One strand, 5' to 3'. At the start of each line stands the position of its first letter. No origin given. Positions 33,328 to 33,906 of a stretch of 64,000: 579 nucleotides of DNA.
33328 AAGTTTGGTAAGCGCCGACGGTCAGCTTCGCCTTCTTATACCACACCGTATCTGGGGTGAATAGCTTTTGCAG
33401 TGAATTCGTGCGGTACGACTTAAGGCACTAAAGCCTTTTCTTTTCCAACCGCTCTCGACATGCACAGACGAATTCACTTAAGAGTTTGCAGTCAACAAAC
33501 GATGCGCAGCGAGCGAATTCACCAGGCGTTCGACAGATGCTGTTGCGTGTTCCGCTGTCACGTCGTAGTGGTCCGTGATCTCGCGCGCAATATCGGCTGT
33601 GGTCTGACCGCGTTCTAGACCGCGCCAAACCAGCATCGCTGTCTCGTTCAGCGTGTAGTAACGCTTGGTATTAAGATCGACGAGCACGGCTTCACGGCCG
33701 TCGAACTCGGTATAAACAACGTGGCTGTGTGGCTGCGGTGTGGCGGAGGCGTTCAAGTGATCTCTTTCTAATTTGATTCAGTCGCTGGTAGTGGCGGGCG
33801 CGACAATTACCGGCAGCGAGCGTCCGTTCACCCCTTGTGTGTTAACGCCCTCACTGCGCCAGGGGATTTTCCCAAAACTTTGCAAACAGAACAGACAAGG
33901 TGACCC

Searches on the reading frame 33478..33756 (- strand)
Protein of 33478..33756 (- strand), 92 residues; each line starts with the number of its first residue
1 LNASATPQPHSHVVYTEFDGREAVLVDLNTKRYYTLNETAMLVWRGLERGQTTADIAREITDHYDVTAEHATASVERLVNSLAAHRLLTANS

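Call 24: search_protein_families(library=pfam, proteins=[window:33478-33756:-], max_evalue=0.01)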
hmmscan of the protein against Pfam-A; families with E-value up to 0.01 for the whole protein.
window:33478-33756:- (92 aa): 1 family
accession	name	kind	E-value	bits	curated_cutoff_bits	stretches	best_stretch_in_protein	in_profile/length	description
PF05402.18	PqqD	-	7.4e-18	65.1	23.4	1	22-88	1-67/67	Coenzyme PQQ synthesis protein D (PqqD)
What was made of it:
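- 33478..33756 (-): PqqD-family RiPP recognition element (lasso B1-like). PF05402 7e-18 (call 24).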

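Call 32: search_protein_families(library=ncbifam, proteins=[window:33478-33756:-], max_evalue=0.01)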
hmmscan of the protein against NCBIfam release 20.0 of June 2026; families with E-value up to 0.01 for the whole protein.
window:33478-33756:- (92 aa): 5 families
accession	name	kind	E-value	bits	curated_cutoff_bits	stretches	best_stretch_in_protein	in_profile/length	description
NF033530.1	lasso_PqqD_Strm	exception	1.6e-16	60.2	70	1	11-87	2-77/78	lasso peptide biosynthesis PqqD family chaperone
NF033536.1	lasso_PqqD_Bac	exception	5.9e-09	36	80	1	15-88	14-86/88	lasso peptide biosynthesis PqqD family chaperone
TIGR04248.1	SCM_PqqD_rel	equivalog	3.5e-08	33.5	100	1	13-84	7-77/84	SynChlorMet cassette protein ScmD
TIGR04353.1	PqqD_rel_X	equivalog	0.0013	19.7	35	1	33-88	15-73/74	HPr-rel-A system PqqD family peptide chaperone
TIGR03859.1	PQQ_PqqD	equivalog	0.0043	16.9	46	1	18-88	11-80/81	pyrroloquinoline quinone biosynthesis peptide chaperone PqqD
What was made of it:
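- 33478..33756 (-): Best NCBIfam hit is lasso_PqqD_Strm, 60 bits, below the cut-off of 70 (call 32).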

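Call 82: search_solved_structures(query=window:33481-33756:-, max_evalue=1, show_alignments=2)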
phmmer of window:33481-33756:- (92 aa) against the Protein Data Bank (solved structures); distinct sequences matched with E-value up to 1: 3.
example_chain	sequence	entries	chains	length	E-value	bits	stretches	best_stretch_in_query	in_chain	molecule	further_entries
6jx3_B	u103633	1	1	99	5.7e-06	29.8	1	13-84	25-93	TfuB1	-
5v1u_A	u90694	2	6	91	0.015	18.9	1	16-88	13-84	TbiB1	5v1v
9x90_B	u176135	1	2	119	0.12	16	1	20-82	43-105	Lasso peptide biosynthesis PqqD family chaperone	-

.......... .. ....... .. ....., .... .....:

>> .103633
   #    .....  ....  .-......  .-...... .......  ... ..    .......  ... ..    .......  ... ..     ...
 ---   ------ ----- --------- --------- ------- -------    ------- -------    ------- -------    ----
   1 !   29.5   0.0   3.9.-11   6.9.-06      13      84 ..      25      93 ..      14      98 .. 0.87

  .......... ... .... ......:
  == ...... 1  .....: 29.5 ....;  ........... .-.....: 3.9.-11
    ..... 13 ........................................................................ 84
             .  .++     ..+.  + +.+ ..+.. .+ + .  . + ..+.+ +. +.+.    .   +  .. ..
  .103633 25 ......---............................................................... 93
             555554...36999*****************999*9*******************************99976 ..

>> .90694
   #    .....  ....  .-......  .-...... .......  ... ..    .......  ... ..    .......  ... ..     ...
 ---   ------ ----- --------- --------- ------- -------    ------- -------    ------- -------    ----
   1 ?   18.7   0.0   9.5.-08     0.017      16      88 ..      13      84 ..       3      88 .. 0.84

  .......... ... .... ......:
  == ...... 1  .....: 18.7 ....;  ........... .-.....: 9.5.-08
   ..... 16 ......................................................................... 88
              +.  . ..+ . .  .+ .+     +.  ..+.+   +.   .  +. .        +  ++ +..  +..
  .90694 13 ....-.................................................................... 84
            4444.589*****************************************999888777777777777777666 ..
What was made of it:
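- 33478..33756 (-): Best PDB sequence hits are the lasso B1 proteins TfuB1 (5.7e-6) and TbiB1 (call 82).
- On Lasso peptide: The best PDB hits are TfuB1 and TbiB1 (calls 24, 32, 82).
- PqqD is closest to lasso B1 proteins (calls 32, 82).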
